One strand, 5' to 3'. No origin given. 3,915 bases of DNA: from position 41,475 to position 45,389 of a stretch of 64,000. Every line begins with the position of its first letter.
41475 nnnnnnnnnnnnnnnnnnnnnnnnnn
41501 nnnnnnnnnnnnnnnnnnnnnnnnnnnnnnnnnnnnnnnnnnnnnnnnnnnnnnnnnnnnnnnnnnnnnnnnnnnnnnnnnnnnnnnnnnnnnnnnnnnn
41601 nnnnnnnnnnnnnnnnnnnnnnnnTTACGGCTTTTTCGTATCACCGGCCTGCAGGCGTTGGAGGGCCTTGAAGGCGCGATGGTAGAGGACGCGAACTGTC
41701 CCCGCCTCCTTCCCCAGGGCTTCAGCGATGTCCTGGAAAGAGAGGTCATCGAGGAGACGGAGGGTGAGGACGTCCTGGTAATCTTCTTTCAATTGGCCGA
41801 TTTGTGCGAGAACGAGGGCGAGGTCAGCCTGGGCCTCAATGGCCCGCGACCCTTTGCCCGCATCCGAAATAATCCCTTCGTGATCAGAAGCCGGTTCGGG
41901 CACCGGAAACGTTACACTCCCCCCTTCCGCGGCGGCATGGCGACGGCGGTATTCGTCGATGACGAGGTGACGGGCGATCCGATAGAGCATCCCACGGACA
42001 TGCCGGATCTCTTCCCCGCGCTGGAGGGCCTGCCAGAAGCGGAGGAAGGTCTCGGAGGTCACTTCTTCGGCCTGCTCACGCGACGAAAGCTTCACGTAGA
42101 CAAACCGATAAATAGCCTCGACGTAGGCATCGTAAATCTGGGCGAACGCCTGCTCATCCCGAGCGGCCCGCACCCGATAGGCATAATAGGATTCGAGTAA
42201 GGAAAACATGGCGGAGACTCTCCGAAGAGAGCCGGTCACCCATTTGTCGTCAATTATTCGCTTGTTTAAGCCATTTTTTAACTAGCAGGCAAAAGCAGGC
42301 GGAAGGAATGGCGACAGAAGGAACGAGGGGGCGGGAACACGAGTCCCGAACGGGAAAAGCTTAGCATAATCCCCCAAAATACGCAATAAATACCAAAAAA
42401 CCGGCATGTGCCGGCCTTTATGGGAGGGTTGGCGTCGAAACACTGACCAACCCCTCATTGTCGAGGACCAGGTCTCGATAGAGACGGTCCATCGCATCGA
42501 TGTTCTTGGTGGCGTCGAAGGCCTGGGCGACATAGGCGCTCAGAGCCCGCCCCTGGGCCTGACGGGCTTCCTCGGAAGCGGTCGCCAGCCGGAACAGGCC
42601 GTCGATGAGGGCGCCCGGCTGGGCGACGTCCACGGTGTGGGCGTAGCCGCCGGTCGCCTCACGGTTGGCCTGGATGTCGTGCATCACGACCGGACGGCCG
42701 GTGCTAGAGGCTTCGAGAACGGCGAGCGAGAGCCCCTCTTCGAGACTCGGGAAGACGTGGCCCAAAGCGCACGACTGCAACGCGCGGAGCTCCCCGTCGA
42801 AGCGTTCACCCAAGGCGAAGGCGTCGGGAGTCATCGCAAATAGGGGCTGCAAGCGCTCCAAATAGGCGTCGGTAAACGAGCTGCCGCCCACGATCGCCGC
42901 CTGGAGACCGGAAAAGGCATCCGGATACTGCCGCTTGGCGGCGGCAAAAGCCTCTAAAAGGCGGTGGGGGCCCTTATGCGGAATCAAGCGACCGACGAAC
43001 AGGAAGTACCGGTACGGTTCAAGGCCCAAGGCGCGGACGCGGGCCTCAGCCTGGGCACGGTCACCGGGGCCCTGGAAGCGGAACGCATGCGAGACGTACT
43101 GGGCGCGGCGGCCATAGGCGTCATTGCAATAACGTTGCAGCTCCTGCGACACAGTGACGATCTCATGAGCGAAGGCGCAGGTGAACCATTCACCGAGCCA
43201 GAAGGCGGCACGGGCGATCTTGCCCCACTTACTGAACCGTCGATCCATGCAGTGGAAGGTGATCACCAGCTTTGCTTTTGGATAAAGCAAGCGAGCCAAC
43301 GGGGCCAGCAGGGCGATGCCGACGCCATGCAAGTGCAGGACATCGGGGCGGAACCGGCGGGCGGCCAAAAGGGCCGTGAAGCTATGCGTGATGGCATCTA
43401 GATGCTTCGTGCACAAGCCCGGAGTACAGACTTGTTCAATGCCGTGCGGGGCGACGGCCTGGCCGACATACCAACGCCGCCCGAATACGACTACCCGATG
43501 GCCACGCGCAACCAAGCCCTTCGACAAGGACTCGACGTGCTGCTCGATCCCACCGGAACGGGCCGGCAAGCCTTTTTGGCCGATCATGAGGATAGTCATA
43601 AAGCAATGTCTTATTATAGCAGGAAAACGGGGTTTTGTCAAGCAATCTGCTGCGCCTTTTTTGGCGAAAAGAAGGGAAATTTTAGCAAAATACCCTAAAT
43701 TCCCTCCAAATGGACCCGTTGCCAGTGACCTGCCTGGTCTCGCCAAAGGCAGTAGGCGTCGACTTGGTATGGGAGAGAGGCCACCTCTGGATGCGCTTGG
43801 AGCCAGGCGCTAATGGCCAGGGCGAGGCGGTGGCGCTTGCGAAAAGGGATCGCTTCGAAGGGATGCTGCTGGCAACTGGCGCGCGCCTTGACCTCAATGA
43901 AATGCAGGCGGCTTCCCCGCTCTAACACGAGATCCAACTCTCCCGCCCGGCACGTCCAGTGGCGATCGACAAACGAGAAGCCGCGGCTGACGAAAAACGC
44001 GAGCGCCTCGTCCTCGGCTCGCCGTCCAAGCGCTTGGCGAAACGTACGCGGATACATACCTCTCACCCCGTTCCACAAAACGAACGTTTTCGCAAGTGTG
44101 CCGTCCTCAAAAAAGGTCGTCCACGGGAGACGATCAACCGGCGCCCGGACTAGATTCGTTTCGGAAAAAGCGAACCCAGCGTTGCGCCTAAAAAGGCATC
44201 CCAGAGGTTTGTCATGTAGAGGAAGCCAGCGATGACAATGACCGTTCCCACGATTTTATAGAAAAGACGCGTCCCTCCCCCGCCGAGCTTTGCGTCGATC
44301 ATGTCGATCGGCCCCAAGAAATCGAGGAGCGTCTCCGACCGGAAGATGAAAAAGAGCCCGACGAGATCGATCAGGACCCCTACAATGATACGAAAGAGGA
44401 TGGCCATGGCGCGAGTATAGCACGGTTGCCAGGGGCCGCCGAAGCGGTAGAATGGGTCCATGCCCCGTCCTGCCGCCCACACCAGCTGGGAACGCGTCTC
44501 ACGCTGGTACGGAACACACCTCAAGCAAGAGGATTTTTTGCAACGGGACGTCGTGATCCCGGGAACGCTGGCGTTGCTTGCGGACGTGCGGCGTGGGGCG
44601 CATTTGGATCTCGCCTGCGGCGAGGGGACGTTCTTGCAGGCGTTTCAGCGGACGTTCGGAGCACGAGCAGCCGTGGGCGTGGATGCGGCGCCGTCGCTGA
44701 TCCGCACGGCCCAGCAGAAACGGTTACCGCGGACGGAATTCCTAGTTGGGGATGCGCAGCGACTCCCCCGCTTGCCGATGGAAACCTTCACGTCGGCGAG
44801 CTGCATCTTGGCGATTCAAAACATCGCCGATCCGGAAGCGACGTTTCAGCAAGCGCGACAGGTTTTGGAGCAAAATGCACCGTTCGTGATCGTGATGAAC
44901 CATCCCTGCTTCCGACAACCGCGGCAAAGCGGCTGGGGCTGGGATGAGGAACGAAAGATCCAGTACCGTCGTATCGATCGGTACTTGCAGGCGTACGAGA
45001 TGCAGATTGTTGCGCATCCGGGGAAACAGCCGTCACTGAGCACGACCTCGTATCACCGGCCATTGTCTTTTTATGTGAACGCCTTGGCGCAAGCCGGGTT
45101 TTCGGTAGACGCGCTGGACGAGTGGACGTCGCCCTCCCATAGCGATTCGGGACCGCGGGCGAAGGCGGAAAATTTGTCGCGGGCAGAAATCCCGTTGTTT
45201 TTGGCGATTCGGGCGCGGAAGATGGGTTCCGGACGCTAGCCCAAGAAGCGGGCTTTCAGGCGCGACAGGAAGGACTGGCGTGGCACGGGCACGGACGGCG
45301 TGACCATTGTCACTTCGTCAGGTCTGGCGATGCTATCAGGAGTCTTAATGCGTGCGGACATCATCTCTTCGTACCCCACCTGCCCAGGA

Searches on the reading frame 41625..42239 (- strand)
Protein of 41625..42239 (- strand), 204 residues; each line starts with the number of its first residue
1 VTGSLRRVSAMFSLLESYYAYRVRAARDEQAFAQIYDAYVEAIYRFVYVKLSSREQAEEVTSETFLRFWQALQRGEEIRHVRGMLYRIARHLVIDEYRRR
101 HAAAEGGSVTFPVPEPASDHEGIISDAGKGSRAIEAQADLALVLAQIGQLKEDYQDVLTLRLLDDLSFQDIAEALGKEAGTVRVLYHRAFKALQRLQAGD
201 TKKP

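Call 51: search_protein_families(library=pfam, proteins=[window:41625-42239:-], max_evalue=0.01)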
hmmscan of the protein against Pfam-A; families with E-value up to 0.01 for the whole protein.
window:41625-42239:- (204 aa): 4 families
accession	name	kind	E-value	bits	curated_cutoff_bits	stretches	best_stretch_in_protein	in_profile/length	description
PF08281.18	Sigma70_r4_2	-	1.7e-13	50.4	25.7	1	142-193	3-54/54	Sigma-70, region 4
PF04542.20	Sigma70_r2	-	3.9e-11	43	24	1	35-100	1-68/71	Sigma-70 region 2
PF04545.22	Sigma70_r4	-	2.8e-09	36.8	24.1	1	148-194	3-49/50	Sigma-70, region 4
PF07638.17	Sigma70_ECF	-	2.6e-07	31.1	21.1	1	28-183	15-169/185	ECF sigma factor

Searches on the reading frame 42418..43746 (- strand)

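Call 15: search_protein_families(library=pfam, proteins=[window:42418-43746:-], max_evalue=0.0001)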
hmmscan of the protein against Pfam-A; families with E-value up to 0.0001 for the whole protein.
window:42418-43746:- (442 aa): 5 families
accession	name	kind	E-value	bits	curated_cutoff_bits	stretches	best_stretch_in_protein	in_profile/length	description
PF13439.12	Glyco_transf_4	-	4.8e-22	79.2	28.5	1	65-215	2-156/170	Glycosyltransferase Family 4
PF13579.12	Glyco_trans_4_4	-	1.6e-16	61.5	29.7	1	65-216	1-151/158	Glycosyl transferase 4-like domain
PF13692.12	Glyco_trans_1_4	-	8.6e-16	58.9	27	1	247-388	3-140/142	Glycosyl transferases group 1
PF00534.26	Glycos_transf_1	-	6.4e-14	52.3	26.4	1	243-388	13-156/172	Glycosyl transferases group 1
PF08323.17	Glyco_transf_5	-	4.2e-05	23.8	22.7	0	125-172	118-175/239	Starch synthase catalytic domain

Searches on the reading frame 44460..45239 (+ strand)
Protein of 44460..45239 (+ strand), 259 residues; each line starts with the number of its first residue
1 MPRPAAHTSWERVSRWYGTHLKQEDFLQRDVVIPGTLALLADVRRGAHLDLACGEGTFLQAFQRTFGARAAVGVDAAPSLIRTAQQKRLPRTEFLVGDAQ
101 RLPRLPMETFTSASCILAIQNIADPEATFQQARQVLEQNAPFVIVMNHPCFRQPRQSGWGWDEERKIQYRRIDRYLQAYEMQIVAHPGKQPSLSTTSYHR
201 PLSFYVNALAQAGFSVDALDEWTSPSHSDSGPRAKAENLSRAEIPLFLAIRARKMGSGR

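Call 15: search_protein_families(library=pfam, proteins=[window:44460-45239:+], max_evalue=0.0001)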
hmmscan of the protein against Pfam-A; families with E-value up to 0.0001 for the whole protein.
window:44460-45239:+ (259 aa): 5 families
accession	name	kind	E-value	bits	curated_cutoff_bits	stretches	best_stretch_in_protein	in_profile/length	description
PF13649.12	Methyltransf_25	-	2.9e-13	50.8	27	1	49-138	2-95/97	Methyltransferase domain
PF08241.18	Methyltransf_11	-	5.3e-13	49.9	21.2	1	49-143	1-94/95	Methyltransferase domain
PF13847.12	Methyltransf_31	-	2.1e-10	40.9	27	1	49-144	8-109/145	Methyltransferase domain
PF13489.12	Methyltransf_23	-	1.5e-09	38.2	27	1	38-171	15-146/164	Methyltransferase domain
PF08242.18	Methyltransf_12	-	1.3e-08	35.9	30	1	49-140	1-96/98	Methyltransferase domain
